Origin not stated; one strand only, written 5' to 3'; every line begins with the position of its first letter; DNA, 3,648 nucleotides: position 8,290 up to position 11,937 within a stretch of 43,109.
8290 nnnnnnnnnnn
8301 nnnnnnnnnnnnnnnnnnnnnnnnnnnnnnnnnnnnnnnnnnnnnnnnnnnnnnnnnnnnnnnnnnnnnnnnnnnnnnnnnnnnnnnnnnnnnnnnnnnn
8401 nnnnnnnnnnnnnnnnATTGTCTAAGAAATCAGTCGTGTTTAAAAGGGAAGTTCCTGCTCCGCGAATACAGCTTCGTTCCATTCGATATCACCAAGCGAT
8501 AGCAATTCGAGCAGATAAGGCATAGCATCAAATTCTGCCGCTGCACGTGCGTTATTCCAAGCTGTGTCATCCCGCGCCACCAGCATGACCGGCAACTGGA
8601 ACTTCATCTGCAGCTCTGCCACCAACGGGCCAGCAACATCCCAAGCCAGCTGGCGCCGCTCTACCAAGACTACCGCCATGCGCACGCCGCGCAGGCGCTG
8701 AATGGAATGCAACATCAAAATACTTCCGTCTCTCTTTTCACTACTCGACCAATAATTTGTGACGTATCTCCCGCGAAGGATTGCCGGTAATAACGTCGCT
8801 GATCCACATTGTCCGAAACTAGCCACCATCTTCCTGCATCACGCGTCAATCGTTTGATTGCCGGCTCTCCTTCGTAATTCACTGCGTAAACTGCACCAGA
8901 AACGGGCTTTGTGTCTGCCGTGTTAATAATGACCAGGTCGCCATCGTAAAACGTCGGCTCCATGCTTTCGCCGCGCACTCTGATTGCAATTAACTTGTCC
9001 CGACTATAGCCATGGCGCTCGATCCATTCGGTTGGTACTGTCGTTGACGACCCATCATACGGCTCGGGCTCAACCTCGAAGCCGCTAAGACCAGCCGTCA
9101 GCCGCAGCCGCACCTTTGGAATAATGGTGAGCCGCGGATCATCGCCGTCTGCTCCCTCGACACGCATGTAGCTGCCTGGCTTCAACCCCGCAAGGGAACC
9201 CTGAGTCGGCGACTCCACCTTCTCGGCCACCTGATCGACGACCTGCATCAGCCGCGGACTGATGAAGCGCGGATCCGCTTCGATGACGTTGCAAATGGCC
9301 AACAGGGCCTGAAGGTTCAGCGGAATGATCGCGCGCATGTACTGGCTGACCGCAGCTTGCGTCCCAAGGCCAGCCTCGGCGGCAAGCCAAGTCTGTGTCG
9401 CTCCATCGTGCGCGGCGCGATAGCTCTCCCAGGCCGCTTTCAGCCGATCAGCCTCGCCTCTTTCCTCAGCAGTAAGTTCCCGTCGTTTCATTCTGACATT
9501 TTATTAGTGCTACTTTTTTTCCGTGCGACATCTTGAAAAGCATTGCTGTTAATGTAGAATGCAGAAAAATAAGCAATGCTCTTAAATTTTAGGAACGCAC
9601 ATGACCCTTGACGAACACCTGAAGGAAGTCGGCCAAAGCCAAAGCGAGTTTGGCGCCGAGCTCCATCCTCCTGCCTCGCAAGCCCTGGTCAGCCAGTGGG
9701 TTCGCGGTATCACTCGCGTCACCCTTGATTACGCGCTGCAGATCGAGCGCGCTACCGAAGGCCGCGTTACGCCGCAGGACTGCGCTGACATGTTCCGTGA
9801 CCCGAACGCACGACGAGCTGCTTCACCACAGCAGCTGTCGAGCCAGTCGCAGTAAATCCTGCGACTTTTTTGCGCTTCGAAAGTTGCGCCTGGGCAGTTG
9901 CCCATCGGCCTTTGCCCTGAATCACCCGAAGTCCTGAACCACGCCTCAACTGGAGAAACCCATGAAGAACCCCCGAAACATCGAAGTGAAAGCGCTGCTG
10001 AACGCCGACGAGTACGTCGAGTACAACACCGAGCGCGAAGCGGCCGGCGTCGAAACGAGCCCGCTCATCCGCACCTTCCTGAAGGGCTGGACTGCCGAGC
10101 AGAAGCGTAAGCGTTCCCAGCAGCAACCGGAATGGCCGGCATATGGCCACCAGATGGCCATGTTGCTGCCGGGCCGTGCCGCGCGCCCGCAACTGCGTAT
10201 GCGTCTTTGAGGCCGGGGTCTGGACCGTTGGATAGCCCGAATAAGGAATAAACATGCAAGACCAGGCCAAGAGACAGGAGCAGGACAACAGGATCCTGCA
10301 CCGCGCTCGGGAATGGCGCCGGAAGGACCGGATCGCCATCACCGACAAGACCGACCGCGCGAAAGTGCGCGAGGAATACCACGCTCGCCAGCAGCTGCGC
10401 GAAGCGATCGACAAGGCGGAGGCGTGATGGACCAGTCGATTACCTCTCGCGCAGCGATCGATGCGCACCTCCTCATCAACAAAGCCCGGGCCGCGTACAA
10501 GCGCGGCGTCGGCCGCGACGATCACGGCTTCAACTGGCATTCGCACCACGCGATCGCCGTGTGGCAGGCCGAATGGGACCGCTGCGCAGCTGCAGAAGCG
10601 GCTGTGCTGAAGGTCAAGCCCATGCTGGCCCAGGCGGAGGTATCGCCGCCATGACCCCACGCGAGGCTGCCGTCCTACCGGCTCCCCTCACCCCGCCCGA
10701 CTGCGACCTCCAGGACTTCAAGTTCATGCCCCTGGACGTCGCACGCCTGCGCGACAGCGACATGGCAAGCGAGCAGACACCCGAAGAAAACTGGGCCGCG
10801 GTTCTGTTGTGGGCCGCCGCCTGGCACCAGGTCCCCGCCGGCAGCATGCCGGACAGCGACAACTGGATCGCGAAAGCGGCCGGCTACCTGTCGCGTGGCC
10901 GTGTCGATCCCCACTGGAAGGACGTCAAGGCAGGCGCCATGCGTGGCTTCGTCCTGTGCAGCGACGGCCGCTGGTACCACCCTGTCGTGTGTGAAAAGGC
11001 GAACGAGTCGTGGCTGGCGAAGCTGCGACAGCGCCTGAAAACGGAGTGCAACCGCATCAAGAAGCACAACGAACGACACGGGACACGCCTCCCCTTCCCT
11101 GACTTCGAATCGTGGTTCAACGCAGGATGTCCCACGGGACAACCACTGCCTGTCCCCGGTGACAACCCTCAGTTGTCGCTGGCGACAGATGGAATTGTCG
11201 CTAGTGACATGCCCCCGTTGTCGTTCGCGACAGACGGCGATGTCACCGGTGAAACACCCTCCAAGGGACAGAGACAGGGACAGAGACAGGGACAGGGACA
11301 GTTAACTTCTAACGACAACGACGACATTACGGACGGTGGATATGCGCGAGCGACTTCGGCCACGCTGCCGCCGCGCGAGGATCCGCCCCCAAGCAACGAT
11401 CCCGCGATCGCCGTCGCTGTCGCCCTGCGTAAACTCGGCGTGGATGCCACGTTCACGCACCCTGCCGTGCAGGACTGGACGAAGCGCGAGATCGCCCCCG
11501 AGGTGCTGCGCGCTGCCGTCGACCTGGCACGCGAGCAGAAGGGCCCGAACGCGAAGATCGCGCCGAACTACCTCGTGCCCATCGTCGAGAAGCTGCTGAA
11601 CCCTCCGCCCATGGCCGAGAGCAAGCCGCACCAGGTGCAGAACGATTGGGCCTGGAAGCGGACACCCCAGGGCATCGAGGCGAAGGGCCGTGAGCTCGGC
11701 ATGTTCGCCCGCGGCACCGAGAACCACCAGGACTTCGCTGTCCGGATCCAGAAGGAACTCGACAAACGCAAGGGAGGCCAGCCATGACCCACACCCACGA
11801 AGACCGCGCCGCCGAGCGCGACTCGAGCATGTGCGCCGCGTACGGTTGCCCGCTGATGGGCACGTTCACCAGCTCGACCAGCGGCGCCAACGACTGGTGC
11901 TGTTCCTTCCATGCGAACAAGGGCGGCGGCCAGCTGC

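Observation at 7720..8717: Foreign low-G+C two-gene cassette welded to the repressor gene in the lambda rex position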

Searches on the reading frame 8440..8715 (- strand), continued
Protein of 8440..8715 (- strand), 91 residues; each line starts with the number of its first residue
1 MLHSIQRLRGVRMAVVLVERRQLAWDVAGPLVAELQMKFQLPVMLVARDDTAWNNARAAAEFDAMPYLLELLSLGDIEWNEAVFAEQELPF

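Call 79: find_encoding_contigs(protein=P0152, flank=4000, max_places=2)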
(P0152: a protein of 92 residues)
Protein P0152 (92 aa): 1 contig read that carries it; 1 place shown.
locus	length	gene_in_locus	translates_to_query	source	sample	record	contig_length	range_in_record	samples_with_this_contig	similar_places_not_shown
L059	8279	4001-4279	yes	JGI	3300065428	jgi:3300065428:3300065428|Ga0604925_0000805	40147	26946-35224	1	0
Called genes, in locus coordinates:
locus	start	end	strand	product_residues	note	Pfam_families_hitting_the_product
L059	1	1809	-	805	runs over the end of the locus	PF08707:PriCT_2, PF05272:VapE-like_dom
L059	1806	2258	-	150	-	-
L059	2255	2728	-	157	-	PF06892:Phage_CP76 (weak)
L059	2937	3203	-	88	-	PF13560:HTH_31, PF01381:HTH_3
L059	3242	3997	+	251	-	PF13560:HTH_31 (weak), PF01381:HTH_3, PF00717:Peptidase_S24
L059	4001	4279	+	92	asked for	-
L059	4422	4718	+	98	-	-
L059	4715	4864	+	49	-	-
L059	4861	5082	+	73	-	-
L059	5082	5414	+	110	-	-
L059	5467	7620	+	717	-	PF02195:ParB_N, PF17762:HTH_ParB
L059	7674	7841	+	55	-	-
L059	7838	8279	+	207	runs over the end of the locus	-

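Call 82: search_protein_families(library=pfam, proteins=[L058:3-692:+, L006:4990-5997:+, L001:6305-7000:+, L006:6286-6996:+, L020:5284-5889:+, L012:5294-5674:+, L010:5284-5565:+, L009:5290-5736:+, L037:5281-5871:+, L036:5552-5854:+], max_evalue=0.01)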
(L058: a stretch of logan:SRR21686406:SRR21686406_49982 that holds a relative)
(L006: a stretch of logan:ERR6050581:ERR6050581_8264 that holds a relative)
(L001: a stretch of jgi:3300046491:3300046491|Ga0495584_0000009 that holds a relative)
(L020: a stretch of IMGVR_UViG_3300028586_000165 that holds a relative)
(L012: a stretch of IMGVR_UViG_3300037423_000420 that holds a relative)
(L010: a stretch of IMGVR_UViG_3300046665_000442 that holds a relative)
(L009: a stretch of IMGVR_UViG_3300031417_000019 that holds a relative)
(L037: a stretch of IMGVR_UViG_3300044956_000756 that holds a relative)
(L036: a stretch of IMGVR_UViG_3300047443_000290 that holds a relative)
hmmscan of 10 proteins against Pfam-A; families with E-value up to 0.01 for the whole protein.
L058:3-692:+ (229 aa): 1 family
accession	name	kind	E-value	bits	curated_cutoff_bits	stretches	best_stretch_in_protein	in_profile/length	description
PF04383.19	KilA-N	-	7.4e-14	51.9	23.8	1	2-79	26-106/107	KilA-N domain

L006:4990-5997:+ (335 aa): 1 family
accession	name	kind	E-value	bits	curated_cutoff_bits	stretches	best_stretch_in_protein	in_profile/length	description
PF02498.22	Bro-N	-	2.2e-05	25.4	25.6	1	76-167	9-94/96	BRO family, N-terminal domain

L001:6305-7000:+ (231 aa): 1 family
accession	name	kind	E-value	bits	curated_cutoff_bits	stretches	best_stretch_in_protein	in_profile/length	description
PF13590.11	DUF4136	-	0.00039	21.3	32.8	1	40-157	12-104/152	Domain of unknown function (DUF4136)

L006:6286-6996:+ (236 aa): 0 families

L020:5284-5889:+ (201 aa): 0 families

L012:5294-5674:+ (126 aa): 1 family
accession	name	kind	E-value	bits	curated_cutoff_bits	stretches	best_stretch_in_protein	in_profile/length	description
PF11402.13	Antifungal_prot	-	0.0067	17.1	25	0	99-115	12-28/50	Antifungal protein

L010:5284-5565:+ (93 aa): 0 families

L009:5290-5736:+ (148 aa): 0 families

L037:5281-5871:+ (196 aa): 0 families

L036:5552-5854:+ (100 aa): 1 family
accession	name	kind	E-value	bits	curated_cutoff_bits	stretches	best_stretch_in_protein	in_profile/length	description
PF13698.11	DUF4156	-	4.4e-06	27.4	28.9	1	18-95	2-90/90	Domain of unknown function (DUF4156)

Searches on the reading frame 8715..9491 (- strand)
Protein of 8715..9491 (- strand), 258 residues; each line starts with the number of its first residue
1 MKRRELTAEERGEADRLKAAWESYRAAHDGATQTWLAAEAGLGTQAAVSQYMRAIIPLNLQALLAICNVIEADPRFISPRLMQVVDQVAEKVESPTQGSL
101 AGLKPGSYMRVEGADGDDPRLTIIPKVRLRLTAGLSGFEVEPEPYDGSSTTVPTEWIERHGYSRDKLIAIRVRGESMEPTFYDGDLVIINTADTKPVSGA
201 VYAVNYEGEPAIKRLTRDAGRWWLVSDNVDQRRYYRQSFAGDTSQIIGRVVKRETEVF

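Call 4: search_protein_families(library=pfam, proteins=[window:8715-9491:-], max_evalue=0.1)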
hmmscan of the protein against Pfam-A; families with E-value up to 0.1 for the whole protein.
window:8715-9491:- (258 aa): 2 families
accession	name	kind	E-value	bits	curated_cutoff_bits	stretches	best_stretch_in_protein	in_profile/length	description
PF00717.28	Peptidase_S24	-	1.7e-19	70.1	23.3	1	131-251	6-116/116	Peptidase S24-like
PF10502.14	Peptidase_S26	-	0.024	15.1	22.9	1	170-215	26-77/168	Signal peptidase, peptidase S26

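Call 5: search_protein_families(library=phrogs, proteins=[window:8715-9491:-], max_evalue=0.1)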
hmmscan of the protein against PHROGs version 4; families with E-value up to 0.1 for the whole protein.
window:8715-9491:- (258 aa): 4 families
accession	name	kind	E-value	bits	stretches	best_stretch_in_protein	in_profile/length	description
phrog_4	-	transcription regulation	2e-34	120.2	1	14-252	138-334/400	transcriptional repressor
phrog_6201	-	transcription regulation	2.8e-17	63.7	1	162-252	23-113/121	CI-like repressor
phrog_811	-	DNA, RNA and nucleotide metabolism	2.7e-08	34.5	1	170-250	51-128/140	UmuD-like protein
phrog_8558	-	unknown function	2.1e-07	32.2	1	165-254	18-108/114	-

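Call 11: search_dna_similar(query=window:8715-9491:-, collection=phages, mode=protein, max_evalue=0.00001)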
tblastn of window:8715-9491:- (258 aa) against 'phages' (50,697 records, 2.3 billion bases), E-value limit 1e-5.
Records with a match: 155; places in all: 155; records where one place covers at least 80% of the query: 63.
Best place of each record, by identity: <60% 155.
By first word of the organism name: Pseudomonas 93; Stx1a-converting 12; Vibrio 10; Escherichia 6; Aeromonas 6; Burkholderia 5; Ralstonia 5; Acinetobacter 3; Xylella 3; Aggregatibacter 2; and 10 more.
By host as written in the record: Pseudomonas aeruginosa 46; - 29; Vibrio sp. 9; Pseudomonas aeruginosa PAO1 6; Pseudomonas sp. 5; Pseudomonas aeruginosa ST773 (NDM-1-producing) 4; Ralstonia solanacearum 3; Pseudomonas aeruginosa P9W 3; and 37 more.
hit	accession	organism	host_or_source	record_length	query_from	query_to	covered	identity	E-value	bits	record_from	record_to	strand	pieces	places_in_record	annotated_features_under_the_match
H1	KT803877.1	Burkholderia phage PE067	Burkholderia thailandensis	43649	2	253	98%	34.8%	1e-32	131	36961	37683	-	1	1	LexA family transcriptional regulator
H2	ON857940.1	Pseudomonas phage vB_PeaS_FBPa47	Pseudomonas sp.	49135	2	228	88%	30.9%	6e-13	74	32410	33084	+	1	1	putative transcriptional regulator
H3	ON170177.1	Ralstonia phage YO103_6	Ralstonia solanacearum T379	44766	13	253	93%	28.9%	4e-14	77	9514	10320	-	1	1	record has no annotation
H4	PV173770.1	Pseudomonas phage P7869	Pseudomonas aeruginosa 7869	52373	3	253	97%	27.7%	2e-18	90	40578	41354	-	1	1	repressor protein CI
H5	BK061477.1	Pseudomonas phage vB_PaeS-D14C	Pseudomonas aeruginosa strain 1-13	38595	3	253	97%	27.7%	2e-18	90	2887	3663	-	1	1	CI repressor protein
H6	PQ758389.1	Pseudomonas phage 5399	Pseudomonas aeruginosa 147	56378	3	253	97%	27.7%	4e-18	89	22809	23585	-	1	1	repressor protein cI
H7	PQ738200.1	Pseudomonas phage phita81A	Pseudomonas aeruginosa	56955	3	253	97%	27.7%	4e-18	89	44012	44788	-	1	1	repressor protein cI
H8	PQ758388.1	Pseudomonas phage 5371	Pseudomonas aeruginosa 147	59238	3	253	97%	27.7%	4e-18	89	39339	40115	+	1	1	repressor protein cI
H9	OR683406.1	Pseudomonas phage Marin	Pseudomonas aeruginosa F002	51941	2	228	88%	30.5%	1e-12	73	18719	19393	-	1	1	CI-like repressor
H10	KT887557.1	Pseudomonas phage phi1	Pseudomonas aeruginosa WH-SGI-V-07651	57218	2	228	88%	30.5%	1e-12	73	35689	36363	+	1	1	repressor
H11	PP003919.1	Pseudomonas phage vB_Pae_U7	Pseudomonas aeruginosa ST773 ...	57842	2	228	88%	30.5%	1e-12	73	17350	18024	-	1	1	CI-like repressor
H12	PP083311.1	Pseudomonas phage VB_PaD_phPA-G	Pseudomonas aeruginosa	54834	2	228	88%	30.5%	1e-11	70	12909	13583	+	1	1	CI-like repressor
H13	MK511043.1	Pseudomonas phage vB_Pae_BR228a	Pseudomonas aeruginosa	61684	2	248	96%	27.6%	1e-7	58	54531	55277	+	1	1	cI repressor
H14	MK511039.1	Pseudomonas phage vB_Pae_CF24a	Pseudomonas aeruginosa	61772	2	248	96%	27.6%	1e-7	58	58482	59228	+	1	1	transcriptional regulator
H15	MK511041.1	Pseudomonas phage vB_Pae_CF69a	Pseudomonas aeruginosa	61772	2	248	96%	27.6%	1e-7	58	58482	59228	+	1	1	transcriptional regulator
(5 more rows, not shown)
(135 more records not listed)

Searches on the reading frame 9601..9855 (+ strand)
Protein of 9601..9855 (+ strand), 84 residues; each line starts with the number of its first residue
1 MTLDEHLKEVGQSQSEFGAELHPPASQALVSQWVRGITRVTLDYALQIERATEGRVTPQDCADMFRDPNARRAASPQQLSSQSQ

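Call 4: search_protein_families(library=pfam, proteins=[window:9601-9855:+], max_evalue=0.1)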
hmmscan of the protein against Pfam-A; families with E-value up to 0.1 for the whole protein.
window:9601-9855:+ (84 aa): 3 families
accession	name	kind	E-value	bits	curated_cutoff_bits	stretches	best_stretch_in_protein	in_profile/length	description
PF15943.11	YdaS_toxin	-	1.7e-06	28.2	30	1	26-59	21-54/65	Bacterial toxin YdaS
PF01381.28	HTH_3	-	0.0037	17.7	23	1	8-52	6-48/55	Helix-turn-helix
PF14549.12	P22_Cro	-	0.025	14.8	30.2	1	27-65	23-56/60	DNA-binding transcriptional regulator Cro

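Call 5: search_protein_families(library=phrogs, proteins=[window:9601-9855:+], max_evalue=0.1)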
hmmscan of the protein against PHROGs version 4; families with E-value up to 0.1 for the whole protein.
window:9601-9855:+ (84 aa): 2 families
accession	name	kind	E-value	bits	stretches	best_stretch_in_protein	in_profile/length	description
phrog_35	-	transcription regulation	2e-09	38.8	1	1-82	76-153/181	transcriptional repressor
phrog_1124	-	transcription regulation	0.085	13.4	0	3-48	9-55/177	transcriptional regulator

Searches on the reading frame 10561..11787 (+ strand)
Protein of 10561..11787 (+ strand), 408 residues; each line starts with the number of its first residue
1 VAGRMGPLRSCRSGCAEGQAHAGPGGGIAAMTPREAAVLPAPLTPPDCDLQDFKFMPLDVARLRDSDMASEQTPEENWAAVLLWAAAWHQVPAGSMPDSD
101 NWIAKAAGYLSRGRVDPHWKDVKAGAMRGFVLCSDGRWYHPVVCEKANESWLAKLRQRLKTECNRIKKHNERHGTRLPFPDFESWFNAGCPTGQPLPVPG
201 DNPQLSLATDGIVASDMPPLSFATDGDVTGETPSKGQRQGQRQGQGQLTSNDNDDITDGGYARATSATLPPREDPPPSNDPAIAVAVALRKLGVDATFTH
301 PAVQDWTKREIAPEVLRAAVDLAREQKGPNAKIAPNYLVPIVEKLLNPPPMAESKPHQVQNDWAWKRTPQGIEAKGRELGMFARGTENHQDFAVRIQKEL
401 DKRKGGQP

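Call 49: search_protein_families(library=pfam, proteins=[window:10561-11787:+], max_evalue=0.01)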
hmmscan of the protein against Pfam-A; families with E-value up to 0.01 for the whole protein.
window:10561-11787:+ (408 aa): 1 family
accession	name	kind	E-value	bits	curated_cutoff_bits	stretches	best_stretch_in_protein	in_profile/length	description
PF07120.17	DUF1376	-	1.9e-07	31.8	30.1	1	55-145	2-83/86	Protein of unknown function (DUF1376)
